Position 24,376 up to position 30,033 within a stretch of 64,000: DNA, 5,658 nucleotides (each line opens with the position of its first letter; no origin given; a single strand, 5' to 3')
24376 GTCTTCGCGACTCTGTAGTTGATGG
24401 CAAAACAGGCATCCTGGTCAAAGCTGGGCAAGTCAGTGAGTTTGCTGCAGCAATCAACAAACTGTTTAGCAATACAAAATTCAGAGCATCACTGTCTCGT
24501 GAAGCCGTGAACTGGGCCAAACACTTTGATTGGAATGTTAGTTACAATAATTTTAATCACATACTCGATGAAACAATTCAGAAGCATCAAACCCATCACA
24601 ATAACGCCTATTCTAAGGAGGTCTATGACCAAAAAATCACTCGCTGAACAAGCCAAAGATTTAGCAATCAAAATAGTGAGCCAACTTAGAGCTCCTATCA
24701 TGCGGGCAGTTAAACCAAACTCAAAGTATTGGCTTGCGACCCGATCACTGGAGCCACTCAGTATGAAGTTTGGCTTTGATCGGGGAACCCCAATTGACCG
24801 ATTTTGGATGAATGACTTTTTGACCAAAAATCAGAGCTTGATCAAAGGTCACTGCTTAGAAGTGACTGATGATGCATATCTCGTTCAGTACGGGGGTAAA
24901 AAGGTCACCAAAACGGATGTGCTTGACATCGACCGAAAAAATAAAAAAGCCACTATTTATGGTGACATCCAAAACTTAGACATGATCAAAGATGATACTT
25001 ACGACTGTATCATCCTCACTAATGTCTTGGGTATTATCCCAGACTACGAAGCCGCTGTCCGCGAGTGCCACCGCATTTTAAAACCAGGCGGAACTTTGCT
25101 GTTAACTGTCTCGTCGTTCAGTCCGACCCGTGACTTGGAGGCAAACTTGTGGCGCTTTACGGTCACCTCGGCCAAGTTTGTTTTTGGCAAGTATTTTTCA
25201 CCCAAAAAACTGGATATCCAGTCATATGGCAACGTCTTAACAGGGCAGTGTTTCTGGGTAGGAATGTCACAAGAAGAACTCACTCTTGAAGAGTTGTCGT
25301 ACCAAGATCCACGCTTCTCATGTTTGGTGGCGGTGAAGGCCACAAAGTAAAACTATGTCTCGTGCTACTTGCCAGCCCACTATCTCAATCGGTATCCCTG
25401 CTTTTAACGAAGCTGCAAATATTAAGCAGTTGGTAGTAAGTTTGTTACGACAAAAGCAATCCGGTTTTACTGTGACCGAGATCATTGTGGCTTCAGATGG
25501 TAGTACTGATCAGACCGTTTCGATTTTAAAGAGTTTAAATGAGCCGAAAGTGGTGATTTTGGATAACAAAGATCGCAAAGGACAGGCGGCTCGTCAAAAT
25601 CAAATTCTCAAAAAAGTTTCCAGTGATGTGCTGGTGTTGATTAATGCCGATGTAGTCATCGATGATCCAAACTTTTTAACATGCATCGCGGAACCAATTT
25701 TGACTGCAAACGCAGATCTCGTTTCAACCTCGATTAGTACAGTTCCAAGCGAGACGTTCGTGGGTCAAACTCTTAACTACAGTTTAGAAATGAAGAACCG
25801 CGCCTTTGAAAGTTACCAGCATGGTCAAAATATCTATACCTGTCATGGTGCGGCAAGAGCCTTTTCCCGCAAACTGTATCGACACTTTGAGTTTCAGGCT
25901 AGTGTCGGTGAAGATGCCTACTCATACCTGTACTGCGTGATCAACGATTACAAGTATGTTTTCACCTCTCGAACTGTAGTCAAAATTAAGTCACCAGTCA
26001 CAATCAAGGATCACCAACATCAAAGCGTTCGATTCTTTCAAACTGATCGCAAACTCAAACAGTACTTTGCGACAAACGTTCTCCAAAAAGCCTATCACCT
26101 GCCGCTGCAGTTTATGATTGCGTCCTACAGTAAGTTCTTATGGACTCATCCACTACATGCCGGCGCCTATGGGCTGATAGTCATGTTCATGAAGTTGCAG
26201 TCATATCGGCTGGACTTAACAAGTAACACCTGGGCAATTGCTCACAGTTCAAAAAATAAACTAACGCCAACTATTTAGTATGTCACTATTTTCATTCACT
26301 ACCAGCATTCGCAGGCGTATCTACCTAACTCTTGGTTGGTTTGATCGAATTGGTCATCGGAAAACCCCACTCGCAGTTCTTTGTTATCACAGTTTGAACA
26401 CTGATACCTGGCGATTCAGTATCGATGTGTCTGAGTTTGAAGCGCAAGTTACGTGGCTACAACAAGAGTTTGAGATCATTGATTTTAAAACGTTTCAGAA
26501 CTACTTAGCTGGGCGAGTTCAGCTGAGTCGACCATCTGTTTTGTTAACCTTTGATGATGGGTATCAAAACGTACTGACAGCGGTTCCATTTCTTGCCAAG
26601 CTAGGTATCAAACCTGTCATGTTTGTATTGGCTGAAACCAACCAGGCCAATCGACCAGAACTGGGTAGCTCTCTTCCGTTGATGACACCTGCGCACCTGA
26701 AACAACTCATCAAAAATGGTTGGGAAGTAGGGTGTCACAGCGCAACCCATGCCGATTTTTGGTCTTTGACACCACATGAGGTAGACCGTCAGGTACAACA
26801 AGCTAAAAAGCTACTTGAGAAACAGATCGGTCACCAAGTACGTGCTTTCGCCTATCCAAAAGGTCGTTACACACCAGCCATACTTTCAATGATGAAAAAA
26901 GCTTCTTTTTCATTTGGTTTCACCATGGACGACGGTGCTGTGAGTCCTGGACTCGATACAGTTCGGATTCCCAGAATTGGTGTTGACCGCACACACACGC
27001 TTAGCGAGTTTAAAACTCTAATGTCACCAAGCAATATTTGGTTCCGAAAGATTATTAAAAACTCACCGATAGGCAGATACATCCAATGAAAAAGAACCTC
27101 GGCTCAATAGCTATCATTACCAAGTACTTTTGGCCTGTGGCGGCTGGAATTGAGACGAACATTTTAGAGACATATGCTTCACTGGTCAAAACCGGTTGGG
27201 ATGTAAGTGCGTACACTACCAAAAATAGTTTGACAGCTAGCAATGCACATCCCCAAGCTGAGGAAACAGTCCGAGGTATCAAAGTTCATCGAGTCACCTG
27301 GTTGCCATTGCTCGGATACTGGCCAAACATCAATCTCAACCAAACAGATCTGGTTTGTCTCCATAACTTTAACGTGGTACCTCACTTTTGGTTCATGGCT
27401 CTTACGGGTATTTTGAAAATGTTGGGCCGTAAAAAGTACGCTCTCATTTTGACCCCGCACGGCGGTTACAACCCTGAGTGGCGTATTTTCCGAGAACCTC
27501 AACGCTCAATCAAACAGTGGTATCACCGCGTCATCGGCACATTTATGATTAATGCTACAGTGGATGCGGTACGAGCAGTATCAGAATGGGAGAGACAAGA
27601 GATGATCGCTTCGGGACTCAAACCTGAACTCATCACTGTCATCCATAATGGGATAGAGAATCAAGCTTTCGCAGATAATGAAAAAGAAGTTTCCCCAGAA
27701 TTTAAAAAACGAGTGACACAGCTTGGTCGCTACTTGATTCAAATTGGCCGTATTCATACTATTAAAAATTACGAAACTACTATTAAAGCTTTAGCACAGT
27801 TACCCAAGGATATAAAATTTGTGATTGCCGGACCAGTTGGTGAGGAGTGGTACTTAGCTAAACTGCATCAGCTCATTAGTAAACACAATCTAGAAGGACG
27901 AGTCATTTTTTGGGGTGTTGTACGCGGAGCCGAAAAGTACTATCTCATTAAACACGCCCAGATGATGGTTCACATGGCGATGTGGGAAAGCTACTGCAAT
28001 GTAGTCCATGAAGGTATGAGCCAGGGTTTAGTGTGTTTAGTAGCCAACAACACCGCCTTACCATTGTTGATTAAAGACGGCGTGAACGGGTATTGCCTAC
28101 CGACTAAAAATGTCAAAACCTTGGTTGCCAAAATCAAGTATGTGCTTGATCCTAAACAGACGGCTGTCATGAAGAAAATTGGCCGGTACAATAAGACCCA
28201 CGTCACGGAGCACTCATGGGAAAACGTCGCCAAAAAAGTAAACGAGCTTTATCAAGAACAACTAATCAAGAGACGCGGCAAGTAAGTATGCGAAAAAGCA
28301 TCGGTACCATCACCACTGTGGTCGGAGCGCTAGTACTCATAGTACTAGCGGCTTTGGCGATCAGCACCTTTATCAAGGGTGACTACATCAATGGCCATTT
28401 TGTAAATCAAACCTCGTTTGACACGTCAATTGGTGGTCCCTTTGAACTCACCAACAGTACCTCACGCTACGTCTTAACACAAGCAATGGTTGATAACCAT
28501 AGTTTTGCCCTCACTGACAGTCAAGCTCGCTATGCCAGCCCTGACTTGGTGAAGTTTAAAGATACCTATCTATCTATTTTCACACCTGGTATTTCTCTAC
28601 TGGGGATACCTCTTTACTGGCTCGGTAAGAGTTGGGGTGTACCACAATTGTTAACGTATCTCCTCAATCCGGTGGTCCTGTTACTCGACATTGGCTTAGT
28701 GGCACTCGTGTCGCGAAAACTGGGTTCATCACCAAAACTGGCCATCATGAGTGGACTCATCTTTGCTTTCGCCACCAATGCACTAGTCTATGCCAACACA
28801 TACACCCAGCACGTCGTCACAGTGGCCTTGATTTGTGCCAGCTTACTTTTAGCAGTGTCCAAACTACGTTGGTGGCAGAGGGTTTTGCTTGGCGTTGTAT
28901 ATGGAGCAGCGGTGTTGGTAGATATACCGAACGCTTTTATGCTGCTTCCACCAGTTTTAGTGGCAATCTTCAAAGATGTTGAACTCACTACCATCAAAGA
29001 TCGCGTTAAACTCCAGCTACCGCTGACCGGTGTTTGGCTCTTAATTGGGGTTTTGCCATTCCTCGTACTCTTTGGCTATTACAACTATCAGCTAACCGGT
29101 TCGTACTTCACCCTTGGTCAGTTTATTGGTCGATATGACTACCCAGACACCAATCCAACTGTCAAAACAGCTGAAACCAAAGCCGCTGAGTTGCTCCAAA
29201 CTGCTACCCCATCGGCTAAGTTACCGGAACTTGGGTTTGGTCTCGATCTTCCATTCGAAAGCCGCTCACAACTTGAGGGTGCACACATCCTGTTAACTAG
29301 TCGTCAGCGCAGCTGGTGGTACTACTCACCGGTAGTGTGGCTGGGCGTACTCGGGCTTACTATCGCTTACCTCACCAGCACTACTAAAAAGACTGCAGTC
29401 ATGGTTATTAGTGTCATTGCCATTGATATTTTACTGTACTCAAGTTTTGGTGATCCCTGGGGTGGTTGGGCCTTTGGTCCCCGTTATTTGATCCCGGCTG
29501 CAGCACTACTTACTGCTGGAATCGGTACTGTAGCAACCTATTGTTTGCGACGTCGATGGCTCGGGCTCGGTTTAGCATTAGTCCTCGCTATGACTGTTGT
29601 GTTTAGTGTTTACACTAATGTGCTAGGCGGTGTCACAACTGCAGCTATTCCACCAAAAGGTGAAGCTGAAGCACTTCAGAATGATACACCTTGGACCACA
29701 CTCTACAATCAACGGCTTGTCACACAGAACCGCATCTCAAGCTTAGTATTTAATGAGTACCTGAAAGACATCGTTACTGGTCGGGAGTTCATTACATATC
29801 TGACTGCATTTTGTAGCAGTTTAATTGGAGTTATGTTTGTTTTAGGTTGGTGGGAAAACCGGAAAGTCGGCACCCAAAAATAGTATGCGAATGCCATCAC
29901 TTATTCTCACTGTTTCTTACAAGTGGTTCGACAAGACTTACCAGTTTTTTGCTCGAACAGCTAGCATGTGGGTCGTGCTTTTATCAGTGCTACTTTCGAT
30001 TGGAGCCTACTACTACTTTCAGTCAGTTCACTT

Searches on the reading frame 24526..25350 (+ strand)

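Call 7: search_protein_families(library=pfam, proteins=[window:24526-25350:+], max_evalue=0.001)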
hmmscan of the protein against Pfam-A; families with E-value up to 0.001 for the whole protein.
window:24526-25350:+ (274 aa): 6 families
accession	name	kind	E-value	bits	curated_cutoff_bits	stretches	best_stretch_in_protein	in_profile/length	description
PF08241.18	Methyltransf_11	-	1.4e-10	42.1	21.2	1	123-192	18-94/95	Methyltransferase domain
PF13489.12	Methyltransf_23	-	9.5e-10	38.9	27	1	150-229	77-150/164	Methyltransferase domain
PF08242.18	Methyltransf_12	-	1.5e-06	29.3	30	1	144-191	44-98/98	Methyltransferase domain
PF13649.12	Methyltransf_25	-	2.1e-06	28.8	27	1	143-189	50-97/97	Methyltransferase domain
PF01209.24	Ubie_methyltran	-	2e-05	24.5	20.1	1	143-194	102-152/233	ubiE/COQ5 methyltransferase family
PF13847.12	Methyltransf_31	-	4.2e-05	23.7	27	1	145-196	60-112/145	Methyltransferase domain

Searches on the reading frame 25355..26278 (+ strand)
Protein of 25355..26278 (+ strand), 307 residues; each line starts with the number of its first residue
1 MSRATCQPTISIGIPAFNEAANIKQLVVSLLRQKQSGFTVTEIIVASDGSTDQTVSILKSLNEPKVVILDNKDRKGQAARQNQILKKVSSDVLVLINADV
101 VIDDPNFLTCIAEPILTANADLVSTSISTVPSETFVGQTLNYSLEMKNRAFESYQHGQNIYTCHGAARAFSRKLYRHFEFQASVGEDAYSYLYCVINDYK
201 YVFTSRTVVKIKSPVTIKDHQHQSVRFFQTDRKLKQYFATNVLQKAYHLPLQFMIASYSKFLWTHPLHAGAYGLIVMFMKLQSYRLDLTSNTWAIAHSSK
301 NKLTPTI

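Call 7: search_protein_families(library=pfam, proteins=[window:25355-26278:+], max_evalue=0.001)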
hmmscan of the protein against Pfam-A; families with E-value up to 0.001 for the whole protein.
window:25355-26278:+ (307 aa): 5 families
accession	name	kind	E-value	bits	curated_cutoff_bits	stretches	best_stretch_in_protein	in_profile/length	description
PF00535.33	Glycos_transf_2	-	9.3e-25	87.9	23.3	1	11-176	1-165/168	Glycosyl transferase family 2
PF13641.12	Glyco_tranf_2_3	-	2.3e-13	51.2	27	1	8-214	1-214/230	Glycosyltransferase like family 2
PF13632.12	Glyco_trans_2_3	-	2.6e-06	27.8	27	1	94-266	3-179/198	Glycosyl transferase family group 2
PF10111.15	Glyco_tranf_2_2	-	0.00014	21.9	27.3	1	29-107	17-99/276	Glycosyltransferase like family 2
PF13704.12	Glyco_tranf_2_4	-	0.00015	22.6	27.5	1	37-90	16-67/98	Glycosyl transferase family 2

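Call 56: search_protein_families(library=ncbifam, proteins=[window:25355-26278:+], max_evalue=0.00001)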
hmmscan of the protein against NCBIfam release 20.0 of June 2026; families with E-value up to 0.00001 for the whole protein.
window:25355-26278:+ (307 aa): 10 families
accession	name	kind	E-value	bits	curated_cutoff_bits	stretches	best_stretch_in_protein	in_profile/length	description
TIGR03937.1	PgaC_IcaA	equivalog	5.1e-16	58.6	422.3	1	7-282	44-321/407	poly-beta-1,6-N-acetyl-D-glucosamine synthase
NF041875.1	EPS_EpsD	equivalog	1.6e-11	44.2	370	1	10-162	1-154/325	exopolysaccharide biosynthesis glycosyltransferase EpsD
TIGR04283.1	glyco_like_mftF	equivalog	2.2e-11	43.8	182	1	10-117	1-98/221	TIGR04283 family arsenosugar biosynthesis glycosyltransferase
NF010496.0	PRK13915.1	equivalog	1.3e-09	37.6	262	1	6-119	29-146/307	glucosyl-3-phosphoglycerate synthase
TIGR04182.1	glyco_TIGR04182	equivalog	1.4e-09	37.8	325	1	10-182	2-163/293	S-layer glycoprotein N-glycosyltransferase AglJ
NF007482.0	PRK10073.1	equivalog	2.8e-08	33.2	423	1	7-104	5-100/334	glycosyltransferase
TIGR03965.1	mycofact_glyco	equivalog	4.9e-08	32.3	280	1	7-130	73-194/467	mycofactocin biosynthesis glycosyltransferase MftF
NF047683.1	TeichurnBiosyTuaG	equivalog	3.5e-07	30.1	400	1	6-99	4-96/252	teichuronic acid biosynthesis protein TuaG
TIGR04195.1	S_glycosyl_SunS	equivalog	8.6e-07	28.1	350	1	7-101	56-143/421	SunS family peptide S-glycosyltransferase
TIGR03469.1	HpnB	hypoth_equivalog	2.1e-06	27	379.25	1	5-70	41-109/386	hopene-associated glycosyltransferase HpnB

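Call 57: search_solved_structures(query=window:25355-26278:+, max_evalue=0.001)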
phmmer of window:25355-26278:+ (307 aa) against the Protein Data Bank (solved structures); distinct sequences matched with E-value up to 0.001: 13.
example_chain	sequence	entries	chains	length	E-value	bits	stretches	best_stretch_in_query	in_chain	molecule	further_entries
6p61_A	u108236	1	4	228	6.2e-07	32.3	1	7-108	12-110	Glycosyltransferase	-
2z87_A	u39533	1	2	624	3.8e-06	29.7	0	7-88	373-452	Chondroitin synthase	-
2z86_A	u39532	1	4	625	3.8e-06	29.7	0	7-88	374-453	Chondroitin synthase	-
4y6n_A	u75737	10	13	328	1.3e-05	28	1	5-120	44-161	Glucosyl-3-phosphoglycerate synthase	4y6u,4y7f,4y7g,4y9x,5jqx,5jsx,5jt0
3e25_A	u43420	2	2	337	1.3e-05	27.9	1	5-120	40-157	Putative uncharacterized protein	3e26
4ddz_A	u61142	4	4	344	1.4e-05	27.9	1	5-120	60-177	GLUCOSYL-3-PHOSPHOGLYCERATE SYNTHASE (GpgS) | Glucosyl-3-phosphoglycerate synthase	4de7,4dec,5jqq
9omh_A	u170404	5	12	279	2.8e-05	26.9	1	10-114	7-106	Glycosyltransferase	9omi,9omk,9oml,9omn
9omm_A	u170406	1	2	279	2.9e-05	26.8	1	10-114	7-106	Glycosyltransferase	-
9omj_A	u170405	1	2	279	3e-05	26.8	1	10-114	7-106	Glycosyltransferase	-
6yv7_B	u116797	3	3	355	6.6e-05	25.6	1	5-113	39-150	Glycosyl transferase, family 2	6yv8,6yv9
6yv7_A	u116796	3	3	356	6.6e-05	25.6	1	5-112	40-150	Glycosyl transferase, family 2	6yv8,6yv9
7pdo_A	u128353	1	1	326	8.6e-05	25.3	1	5-119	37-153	Glucosyl-3-phosphoglycerate synthase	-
7p5l_A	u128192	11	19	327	8.6e-05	25.3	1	5-119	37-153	Glucosyl-3-phosphoglycerate synthase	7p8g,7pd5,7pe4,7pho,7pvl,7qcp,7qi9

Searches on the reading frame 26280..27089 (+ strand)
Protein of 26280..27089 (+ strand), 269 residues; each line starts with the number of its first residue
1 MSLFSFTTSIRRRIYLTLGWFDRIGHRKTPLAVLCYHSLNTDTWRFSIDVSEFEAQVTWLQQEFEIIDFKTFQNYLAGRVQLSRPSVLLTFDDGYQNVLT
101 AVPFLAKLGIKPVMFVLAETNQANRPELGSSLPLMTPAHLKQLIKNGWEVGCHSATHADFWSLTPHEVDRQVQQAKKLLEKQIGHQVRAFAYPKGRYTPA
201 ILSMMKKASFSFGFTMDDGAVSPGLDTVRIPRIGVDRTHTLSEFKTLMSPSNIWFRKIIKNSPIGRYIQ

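Call 7: search_protein_families(library=pfam, proteins=[window:26280-27089:+], max_evalue=0.001)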
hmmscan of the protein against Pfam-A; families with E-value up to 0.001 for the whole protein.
window:26280-27089:+ (269 aa): 2 families
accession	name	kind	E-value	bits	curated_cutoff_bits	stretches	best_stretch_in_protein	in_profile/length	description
PF01522.26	Polysacc_deac_1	-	7.8e-25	87.7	23.1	1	82-210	4-121/124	Polysaccharide deacetylase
PF03065.20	Glyco_hydro_57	-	1.4e-05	25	21.2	1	142-229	96-185/291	Glycosyl hydrolase family 57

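Call 56: search_protein_families(library=ncbifam, proteins=[window:26280-27089:+], max_evalue=0.00001)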
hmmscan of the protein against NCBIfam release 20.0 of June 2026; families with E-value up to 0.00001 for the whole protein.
window:26280-27089:+ (269 aa): 11 families
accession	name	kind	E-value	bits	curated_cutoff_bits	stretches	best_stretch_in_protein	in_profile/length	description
TIGR03933.1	PIA_icaB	equivalog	5.4e-19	68.7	248.35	1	33-237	20-231/245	intercellular adhesin biosynthesis polysaccharide N-deacetylase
TIGR03938.2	deacetyl_PgaB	equivalog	1.1e-18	66.9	321.9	1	31-111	3-91/621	poly-beta-1,6-N-acetyl-D-glucosamine N-deacetylase PgaB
TIGR02764.1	spore_ybaN_pdaB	equivalog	6.5e-12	45.6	237.4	1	85-210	6-121/191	polysaccharide deacetylase family sporulation protein PdaB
NF050820.1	PolSacchBiosHfsH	equivalog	3.5e-11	43.2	400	1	79-238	28-183/249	oligosaccharide deacetylase HfsH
NF011177.0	PRK14582.1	equivalog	1e-09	37.3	923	0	32-102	50-124/671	poly-beta-1,6-N-acetyl-D-glucosamine N-deacetylase PgaB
TIGR04243.1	nodulat_NodB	equivalog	1.6e-09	37.5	240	1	86-209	3-117/197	chitooligosaccharide deacetylase NodB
NF011176.0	PRK14581.1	equivalog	1.1e-08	33.7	1091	0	27-102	45-124/673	poly-beta-1,6-N-acetyl-D-glucosamine N-deacetylase PgaB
TIGR02873.1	spore_ylxY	hypoth_equivalog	2e-08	33.8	391.5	1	141-205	131-195/268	probable sporulation protein, polysaccharide deacetylase family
NF045821.1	PgAcgDacpgdA1_Bac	equivalog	2e-06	26.9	400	1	85-198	88-191/282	peptidoglycan-N-acetylglucosamine deacetylase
TIGR03006.1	pepcterm_polyde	equivalog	3.8e-06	26.2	276.2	1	136-193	62-119/272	XrtA system polysaccharide deacetylase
TIGR02884.1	spore_pdaA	equivalog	8.6e-06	25.6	298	0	83-209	35-152/224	delta-lactam-biosynthetic de-N-acetylase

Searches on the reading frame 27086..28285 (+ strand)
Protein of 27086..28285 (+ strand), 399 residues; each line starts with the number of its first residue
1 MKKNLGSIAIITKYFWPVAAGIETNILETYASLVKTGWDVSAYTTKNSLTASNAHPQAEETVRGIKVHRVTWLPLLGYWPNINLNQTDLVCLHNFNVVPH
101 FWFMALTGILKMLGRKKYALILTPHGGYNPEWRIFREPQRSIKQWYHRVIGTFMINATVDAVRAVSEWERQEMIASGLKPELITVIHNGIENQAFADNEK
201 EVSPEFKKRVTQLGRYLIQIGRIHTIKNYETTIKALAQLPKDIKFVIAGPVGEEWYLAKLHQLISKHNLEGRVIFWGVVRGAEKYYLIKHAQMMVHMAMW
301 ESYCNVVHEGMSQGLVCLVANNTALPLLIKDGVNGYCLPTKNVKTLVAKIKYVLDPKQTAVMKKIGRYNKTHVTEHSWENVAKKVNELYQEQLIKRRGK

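Call 7: search_protein_families(library=pfam, proteins=[window:27086-28285:+], max_evalue=0.001)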
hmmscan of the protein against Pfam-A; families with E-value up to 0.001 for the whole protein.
window:27086-28285:+ (399 aa): 4 families
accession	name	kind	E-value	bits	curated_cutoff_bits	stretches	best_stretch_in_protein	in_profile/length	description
PF00534.26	Glycos_transf_1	-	9.5e-26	90.8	26.4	1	215-358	16-161/172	Glycosyl transferases group 1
PF13692.12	Glyco_trans_1_4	-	1.4e-18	67.9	27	1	216-354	3-140/142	Glycosyl transferases group 1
PF13439.12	Glyco_transf_4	-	6.8e-16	59.2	28.5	1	21-191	3-167/170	Glycosyltransferase Family 4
PF13579.12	Glyco_trans_4_4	-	6.7e-13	49.7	29.7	1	21-189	2-158/158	Glycosyl transferase 4-like domain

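Call 56: search_protein_families(library=ncbifam, proteins=[window:27086-28285:+], max_evalue=0.00001)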
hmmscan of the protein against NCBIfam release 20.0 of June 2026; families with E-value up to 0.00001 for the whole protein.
window:27086-28285:+ (399 aa): 21 families
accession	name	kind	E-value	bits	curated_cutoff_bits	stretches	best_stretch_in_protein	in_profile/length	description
NF041010.1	glycosy_Agl16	equivalog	4.7e-53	180.3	575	1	8-392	3-351/352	glycosylation protein Agl16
NF046085.1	XrtY_assoc_Gly1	equivalog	1.3e-23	83.5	400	1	115-391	121-383/387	XrtY-associated glycosyltransferase XYAG1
TIGR02149.1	glgA_Coryne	subfamily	5.4e-19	68.6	302.4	1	100-391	90-389/391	glycogen synthase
TIGR03999.1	thiol_BshA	equivalog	4.6e-18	65.3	273.7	1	147-392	135-373/375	N-acetyl-alpha-D-glucosaminyl L-malate synthase BshA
NF038295.1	EPS_HpsP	equivalog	7.3e-16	58.1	550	1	116-391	116-386/388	hormogonium polysaccharide biosynthesis glycosyltransferase HpsP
NF041876.1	EPS_EpsE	equivalog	1.5e-15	57.3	400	1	178-368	183-374/389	exopolysaccharide biosynthesis GT4 family glycosyltransferase EpsE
TIGR04063.1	stp3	hypoth_equivalog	1.4e-14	53.8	442.05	1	140-391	140-394/397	TIGR04063 family PEP-CTERM/XrtA system glycosyltransferase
TIGR03088.1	stp2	hypoth_equivalog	4.5e-14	52.3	409.05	1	155-393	137-374/374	TIGR03088 family PEP-CTERM/XrtA system glycosyltransferase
TIGR03449.1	mycothiol_MshA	equivalog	9.9e-14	51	462.5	1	147-393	153-404/406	D-inositol-3-phosphate glycosyltransferase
TIGR04047.1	MSMEG_0565_glyc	hypoth_equivalog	1.2e-13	50.9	259.85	1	162-391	142-373/373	MSMEG_0565 family glycosyltransferase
NF007396.0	PRK09922.1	equivalog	6.5e-13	48.3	385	1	158-384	135-354/361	lipopolysaccharide 1,6-galactosyltransferase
NF050063.1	ProtGlycPglJ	equivalog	1.5e-12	47.4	500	1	180-384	167-358/363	N-acetylgalactosamine-N,N'-diacetylbacillosaminyl-diphospho-undecaprenol 4-alpha-N-acetylgalactosaminyltransferase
TIGR04157.1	glyco_rSAM_CFB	subfamily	2.3e-12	46.6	400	1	175-359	187-369/406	TIGR04157 family glycosyltransferase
NF047880.1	glyco_SdgA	exception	4.2e-11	42.1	800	1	215-381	316-479/488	serine-aspartate repeat adhesin O-glycosyltransferase SdgA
NF053787.1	GlcN_PG_synth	equivalog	4.3e-10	39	480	1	158-391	143-358/361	N-acetylglucosaminyl phosphatidylglycerol synthase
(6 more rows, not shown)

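Call 101: find_encoding_contigs(protein=window:27086-28282:+, flank=8000, max_places=1)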
Protein window:27086-28282:+ (399 aa): 6 contigs read that carry it; 1 place shown.
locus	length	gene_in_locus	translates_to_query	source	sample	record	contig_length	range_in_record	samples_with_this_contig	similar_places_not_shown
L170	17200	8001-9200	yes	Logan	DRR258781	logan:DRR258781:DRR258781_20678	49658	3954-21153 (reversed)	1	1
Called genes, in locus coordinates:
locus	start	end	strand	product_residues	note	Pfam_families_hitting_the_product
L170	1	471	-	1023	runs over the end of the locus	PF00580:UvrD-helicase, PF13086:AAA_11 (weak), PF13245:AAA_19, PF21445:ADDB_N, PF13361:UvrD_C, PF13538:UvrD_C_2 (weak), PF12705:PDDEXK_1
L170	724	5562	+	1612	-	PF00535:Glycos_transf_2, PF00535:Glycos_transf_2, PF13641:Glyco_tranf_2_3, PF13632:Glyco_trans_2_3, PF13439:Glyco_transf_4, PF00534:Glycos_transf_1, PF20706:GT4-conflict, PF13692:Glyco_trans_1_4, +3 more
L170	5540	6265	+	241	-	PF13489:Methyltransf_23, PF01209:Ubie_methyltran (weak), PF08242:Methyltransf_12 (weak), PF08241:Methyltransf_11, PF13649:Methyltransf_25 (weak), PF13847:Methyltransf_31 (weak)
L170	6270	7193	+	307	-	PF13641:Glyco_tranf_2_3, PF00535:Glycos_transf_2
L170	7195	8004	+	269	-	PF01522:Polysacc_deac_1, PF03065:Glyco_hydro_57 (weak)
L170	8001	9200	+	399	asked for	PF13439:Glyco_transf_4, PF13579:Glyco_trans_4_4, PF00534:Glycos_transf_1, PF13692:Glyco_trans_1_4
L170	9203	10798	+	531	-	-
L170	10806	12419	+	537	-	-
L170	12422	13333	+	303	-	PF00389:2-Hacid_dh, PF02826:2-Hacid_dh_C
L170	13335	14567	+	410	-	-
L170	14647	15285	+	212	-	-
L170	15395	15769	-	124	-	PF22976:RRM_10 (weak), PF00076:RRM_1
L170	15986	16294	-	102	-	-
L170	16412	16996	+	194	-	-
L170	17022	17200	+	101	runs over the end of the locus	PF18916:Lycopene_cyc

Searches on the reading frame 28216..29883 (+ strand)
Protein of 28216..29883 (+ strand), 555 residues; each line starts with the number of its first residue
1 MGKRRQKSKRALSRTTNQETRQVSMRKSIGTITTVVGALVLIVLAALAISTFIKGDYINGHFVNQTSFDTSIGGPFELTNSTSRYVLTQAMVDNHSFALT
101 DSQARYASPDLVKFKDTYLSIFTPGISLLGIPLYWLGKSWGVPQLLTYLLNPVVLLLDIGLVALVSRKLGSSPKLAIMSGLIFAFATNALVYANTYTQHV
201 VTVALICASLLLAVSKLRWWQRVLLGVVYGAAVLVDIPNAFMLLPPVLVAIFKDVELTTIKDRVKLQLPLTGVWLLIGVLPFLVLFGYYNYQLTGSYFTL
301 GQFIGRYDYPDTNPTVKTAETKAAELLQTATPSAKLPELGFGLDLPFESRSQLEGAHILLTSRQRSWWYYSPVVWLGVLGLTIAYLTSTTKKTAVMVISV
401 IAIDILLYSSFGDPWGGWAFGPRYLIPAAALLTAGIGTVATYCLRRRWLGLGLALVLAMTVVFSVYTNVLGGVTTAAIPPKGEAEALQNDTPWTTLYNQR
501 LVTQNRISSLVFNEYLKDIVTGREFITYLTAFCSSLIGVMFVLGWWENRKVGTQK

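Call 7: search_protein_families(library=pfam, proteins=[window:28216-29883:+], max_evalue=0.001)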
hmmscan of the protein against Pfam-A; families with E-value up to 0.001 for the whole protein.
window:28216-29883:+ (555 aa): 0 families

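Call 15: search_protein_families(library=pfam, proteins=[window:28216-29883:+], max_evalue=10)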
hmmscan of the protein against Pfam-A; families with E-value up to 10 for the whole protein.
window:28216-29883:+ (555 aa): 1 family
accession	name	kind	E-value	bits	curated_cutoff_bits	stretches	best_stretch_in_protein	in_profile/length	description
PF16251.10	bCoV_NAB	-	0.2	12.7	25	1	115-157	78-120/129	Betacoronavirus nucleic acid-binding (NAB)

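Call 55: search_protein_families(library=ncbifam, proteins=[window:28216-29883:+], max_evalue=1)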
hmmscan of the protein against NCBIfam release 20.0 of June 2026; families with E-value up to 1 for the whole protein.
window:28216-29883:+ (555 aa): 1 family
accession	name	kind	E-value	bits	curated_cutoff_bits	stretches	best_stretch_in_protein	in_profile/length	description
NF047440.1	LA3751_2_3_fam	subfamily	9e-11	41.2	200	2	362-474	278-388/460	LA_3751/LA_3752 family putative glycosyltransferase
